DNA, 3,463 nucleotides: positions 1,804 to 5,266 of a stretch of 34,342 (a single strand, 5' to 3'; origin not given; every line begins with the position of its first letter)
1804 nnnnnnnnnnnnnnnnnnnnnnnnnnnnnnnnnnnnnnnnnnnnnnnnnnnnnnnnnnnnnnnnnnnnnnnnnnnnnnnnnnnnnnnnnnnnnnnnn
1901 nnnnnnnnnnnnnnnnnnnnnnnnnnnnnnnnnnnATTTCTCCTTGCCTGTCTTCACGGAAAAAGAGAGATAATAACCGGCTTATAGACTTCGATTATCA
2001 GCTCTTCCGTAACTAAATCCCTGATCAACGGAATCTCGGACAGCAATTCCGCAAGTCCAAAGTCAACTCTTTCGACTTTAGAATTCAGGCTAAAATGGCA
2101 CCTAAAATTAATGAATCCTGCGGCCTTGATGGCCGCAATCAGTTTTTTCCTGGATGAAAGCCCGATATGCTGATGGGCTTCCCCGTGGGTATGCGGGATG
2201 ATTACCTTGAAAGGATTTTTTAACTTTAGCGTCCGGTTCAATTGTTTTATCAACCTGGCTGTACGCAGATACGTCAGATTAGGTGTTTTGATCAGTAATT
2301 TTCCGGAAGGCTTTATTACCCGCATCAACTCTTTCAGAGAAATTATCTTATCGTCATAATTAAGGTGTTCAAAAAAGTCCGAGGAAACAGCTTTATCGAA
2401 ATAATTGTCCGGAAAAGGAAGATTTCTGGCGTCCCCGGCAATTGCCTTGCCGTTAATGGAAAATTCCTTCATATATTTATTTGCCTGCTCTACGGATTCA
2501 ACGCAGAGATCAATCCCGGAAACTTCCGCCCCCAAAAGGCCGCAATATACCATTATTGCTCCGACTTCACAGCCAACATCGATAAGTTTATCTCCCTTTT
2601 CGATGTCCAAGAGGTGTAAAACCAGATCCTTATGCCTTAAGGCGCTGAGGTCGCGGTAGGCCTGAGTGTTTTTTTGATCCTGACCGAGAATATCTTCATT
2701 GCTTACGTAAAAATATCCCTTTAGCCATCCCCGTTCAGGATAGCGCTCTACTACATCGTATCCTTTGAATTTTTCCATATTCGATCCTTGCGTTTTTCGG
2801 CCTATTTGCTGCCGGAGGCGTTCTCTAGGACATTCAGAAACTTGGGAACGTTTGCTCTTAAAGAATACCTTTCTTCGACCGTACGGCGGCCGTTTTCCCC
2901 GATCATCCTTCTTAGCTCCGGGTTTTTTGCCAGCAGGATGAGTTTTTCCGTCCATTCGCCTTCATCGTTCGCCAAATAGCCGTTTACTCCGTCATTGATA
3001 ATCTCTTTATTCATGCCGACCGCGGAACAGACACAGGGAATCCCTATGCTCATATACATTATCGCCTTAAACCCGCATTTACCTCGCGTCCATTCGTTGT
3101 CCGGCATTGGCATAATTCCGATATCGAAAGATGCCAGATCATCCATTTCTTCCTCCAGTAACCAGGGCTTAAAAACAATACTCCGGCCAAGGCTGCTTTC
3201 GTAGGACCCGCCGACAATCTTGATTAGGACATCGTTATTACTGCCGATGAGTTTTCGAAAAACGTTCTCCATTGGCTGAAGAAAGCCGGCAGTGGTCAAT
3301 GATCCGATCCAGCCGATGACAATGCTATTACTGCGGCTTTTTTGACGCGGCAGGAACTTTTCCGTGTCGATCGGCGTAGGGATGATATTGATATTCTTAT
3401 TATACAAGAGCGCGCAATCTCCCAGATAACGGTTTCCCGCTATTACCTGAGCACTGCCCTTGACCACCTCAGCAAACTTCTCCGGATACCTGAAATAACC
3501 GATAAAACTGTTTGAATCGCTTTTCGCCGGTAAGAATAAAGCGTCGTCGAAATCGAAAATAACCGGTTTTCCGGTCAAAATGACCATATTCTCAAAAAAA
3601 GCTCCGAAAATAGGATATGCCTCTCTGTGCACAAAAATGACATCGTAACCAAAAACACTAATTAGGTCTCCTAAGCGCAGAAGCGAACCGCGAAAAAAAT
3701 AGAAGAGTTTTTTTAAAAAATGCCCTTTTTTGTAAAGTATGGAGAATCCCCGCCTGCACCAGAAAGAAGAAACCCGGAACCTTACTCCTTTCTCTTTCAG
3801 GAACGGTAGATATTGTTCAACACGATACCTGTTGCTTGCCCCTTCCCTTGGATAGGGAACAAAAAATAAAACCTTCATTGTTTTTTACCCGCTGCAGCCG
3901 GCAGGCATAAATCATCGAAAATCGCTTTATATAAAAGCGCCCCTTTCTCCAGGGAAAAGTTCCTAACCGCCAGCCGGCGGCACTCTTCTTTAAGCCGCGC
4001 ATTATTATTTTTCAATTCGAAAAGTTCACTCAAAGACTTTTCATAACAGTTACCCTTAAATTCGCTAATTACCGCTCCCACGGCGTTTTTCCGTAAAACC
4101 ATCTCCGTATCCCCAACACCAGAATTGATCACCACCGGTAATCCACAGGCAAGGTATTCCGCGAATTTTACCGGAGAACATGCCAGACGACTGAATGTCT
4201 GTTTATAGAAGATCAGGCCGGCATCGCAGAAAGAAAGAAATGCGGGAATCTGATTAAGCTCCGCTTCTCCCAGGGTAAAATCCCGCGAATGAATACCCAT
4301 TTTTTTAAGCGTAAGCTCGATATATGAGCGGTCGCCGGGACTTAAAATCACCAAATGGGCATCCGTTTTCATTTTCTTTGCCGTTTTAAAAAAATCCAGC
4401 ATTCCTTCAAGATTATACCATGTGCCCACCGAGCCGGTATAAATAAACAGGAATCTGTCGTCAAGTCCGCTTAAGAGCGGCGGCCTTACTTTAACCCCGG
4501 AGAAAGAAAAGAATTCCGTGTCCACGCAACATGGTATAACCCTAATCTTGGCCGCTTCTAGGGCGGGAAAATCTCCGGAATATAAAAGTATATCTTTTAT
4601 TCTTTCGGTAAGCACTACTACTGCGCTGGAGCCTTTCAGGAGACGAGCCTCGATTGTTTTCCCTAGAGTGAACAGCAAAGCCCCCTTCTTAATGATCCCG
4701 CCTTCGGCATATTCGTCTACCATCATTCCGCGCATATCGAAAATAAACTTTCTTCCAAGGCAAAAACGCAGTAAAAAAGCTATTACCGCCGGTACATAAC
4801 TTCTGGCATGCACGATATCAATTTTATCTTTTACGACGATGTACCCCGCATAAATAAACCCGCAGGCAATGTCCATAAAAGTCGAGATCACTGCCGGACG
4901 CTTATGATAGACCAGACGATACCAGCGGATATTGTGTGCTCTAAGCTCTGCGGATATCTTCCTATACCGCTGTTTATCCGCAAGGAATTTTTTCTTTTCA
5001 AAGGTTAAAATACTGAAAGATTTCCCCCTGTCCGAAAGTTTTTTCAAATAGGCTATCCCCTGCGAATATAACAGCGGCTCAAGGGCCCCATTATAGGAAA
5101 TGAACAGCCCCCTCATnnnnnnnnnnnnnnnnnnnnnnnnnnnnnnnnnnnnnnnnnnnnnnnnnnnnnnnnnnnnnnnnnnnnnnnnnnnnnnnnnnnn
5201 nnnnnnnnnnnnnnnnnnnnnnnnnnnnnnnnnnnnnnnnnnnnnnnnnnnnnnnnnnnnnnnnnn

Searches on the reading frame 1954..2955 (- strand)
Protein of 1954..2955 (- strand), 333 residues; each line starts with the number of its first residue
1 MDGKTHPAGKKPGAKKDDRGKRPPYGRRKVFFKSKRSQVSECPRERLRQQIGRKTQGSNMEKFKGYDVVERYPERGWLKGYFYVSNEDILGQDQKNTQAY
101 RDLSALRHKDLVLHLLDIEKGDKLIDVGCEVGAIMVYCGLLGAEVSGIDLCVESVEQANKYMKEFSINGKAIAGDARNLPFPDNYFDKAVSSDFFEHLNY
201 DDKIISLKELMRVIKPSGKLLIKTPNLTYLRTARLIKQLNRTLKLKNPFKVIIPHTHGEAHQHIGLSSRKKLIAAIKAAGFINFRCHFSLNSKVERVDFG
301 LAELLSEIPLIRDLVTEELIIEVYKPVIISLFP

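Call 4: search_protein_families(library=pfam, proteins=[window:1954-2955:-], max_evalue=0.01)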
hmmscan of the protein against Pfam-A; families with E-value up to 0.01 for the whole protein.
window:1954-2955:- (333 aa): 10 families
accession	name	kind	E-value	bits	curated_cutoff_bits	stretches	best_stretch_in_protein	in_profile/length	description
PF08241.18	Methyltransf_11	-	4e-17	63.1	21.2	1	125-222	1-95/95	Methyltransferase domain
PF13649.12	Methyltransf_25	-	7.4e-15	55.9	27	1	125-218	2-97/97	Methyltransferase domain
PF13489.12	Methyltransf_23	-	6.4e-12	46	27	1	109-281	10-159/164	Methyltransferase domain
PF13847.12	Methyltransf_31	-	1.8e-11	44.4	27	1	118-242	1-125/145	Methyltransferase domain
PF02353.26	CMAS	-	6.1e-11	42.6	27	1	108-225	50-167/273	Mycolic acid cyclopropane synthetase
PF08242.18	Methyltransf_12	-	3.3e-08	34.6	30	1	125-220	1-98/98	Methyltransferase domain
PF01209.24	Ubie_methyltran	-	4.6e-07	29.9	20.1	1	109-222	36-151/233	ubiE/COQ5 methyltransferase family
PF20922.3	Anamorsin_N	-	7.5e-05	22.9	27.1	1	182-245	48-113/163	Anamorsin, N-terminal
PF07021.18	MetW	-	0.0016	18.5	21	1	117-232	10-117/193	Methionine biosynthesis protein MetW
PF00891.24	Methyltransf_2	-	0.0019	18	22.3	1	95-222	38-164/210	O-methyltransferase domain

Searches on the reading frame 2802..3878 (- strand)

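Call 4: search_protein_families(library=pfam, proteins=[window:2802-3878:-], max_evalue=0.01)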
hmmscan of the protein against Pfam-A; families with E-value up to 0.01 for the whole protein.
window:2802-3878:- (358 aa): 4 families
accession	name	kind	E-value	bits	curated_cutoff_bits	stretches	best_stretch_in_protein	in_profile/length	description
PF13692.12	Glyco_trans_1_4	-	5.5e-12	46.6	27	1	187-319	3-142/142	Glycosyl transferases group 1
PF00534.26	Glycos_transf_1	-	1.6e-10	41.2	26.4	1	270-332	107-171/172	Glycosyl transferases group 1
PF13524.12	Glyco_trans_1_2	-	3.1e-06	27.7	25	1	264-348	59-143/144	Glycosyl transferase-like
PF13439.12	Glyco_transf_4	-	0.0021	18.6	28.5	1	47-174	42-170/170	Glycosyltransferase Family 4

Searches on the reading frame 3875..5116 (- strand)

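Call 4: search_protein_families(library=pfam, proteins=[window:3875-5116:-], max_evalue=0.01)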
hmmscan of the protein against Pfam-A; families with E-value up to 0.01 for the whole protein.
window:3875-5116:- (413 aa): 4 families
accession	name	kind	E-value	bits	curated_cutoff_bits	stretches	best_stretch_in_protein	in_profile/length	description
PF13439.12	Glyco_transf_4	-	1e-08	35.9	28.5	1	27-201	15-169/170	Glycosyltransferase Family 4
PF00534.26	Glycos_transf_1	-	3.6e-08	33.6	26.4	1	219-380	13-170/172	Glycosyl transferases group 1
PF13579.12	Glyco_trans_4_4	-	8.1e-07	30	29.7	1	57-196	34-157/158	Glycosyl transferase 4-like domain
PF13692.12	Glyco_trans_1_4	-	1.2e-06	29.3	27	1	224-341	4-116/142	Glycosyl transferases group 1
